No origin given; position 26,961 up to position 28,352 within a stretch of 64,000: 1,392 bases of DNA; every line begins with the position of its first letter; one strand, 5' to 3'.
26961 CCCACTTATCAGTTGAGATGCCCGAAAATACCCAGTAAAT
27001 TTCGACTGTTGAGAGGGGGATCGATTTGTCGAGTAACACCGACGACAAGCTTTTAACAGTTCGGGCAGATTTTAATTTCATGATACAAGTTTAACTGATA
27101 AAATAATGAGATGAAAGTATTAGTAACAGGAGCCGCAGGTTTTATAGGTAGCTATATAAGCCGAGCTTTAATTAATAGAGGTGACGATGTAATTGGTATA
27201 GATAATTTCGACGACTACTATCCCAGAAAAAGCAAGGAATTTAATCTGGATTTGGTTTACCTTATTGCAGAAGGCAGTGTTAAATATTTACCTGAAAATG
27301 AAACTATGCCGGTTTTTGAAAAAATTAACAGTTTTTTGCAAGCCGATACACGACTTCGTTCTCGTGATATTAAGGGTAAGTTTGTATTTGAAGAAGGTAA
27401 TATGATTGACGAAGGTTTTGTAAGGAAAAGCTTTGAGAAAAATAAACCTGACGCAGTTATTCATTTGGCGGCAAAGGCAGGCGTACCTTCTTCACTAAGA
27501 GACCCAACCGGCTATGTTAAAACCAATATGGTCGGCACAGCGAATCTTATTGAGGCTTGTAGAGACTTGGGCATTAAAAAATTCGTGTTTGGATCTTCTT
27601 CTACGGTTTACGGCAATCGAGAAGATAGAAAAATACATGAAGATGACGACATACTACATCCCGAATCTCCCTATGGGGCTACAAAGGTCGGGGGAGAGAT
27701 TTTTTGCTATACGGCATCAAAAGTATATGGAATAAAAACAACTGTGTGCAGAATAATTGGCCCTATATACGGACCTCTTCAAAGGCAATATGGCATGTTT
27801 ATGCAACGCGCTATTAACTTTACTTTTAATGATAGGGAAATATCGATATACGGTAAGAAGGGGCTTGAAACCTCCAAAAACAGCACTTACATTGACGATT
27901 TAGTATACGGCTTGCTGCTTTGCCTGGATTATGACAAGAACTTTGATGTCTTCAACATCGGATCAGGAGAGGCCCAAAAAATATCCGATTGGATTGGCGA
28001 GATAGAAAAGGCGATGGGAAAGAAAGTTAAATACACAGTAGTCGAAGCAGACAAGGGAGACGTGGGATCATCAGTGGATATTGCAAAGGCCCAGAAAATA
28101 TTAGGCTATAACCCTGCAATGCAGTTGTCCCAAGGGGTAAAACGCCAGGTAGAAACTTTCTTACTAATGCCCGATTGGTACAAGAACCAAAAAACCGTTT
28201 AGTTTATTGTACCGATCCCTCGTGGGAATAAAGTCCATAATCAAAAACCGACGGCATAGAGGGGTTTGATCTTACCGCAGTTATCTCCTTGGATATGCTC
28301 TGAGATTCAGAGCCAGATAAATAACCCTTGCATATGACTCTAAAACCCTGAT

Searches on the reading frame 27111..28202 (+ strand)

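Call 19: search_protein_families(library=pfam, proteins=[window:27111-28202:+], max_evalue=0.01)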
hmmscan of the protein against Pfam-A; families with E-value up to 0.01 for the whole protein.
window:27111-28202:+ (363 aa): 7 families
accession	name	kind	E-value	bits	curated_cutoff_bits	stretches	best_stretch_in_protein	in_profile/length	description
PF16363.11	GDP_Man_Dehyd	-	5.7e-47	161.2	27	2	85-345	48-331/332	GDP-mannose 4,6 dehydratase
PF01370.27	Epimerase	-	1.8e-45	155.7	20.9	1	3-284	1-240/240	NAD dependent epimerase/dehydratase family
PF04321.23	RmlD_sub_bind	-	1e-15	58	27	1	95-234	34-166/287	RmlD substrate binding domain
PF01073.25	3Beta_HSD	-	1.6e-15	57.3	22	1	4-236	1-198/280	3-beta hydroxysteroid dehydrogenase/isomerase family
PF02719.21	Polysacc_synt_2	-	9.6e-14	51.7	20.2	1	81-163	46-128/293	Polysaccharide biosynthesis protein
PF07993.18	NAD_binding_4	-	1.3e-10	41.4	20.1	1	111-215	87-204/258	Male sterility protein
PF13460.12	NAD_binding_10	-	0.00079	19.8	27.2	0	114-170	62-105/184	NAD(P)H-binding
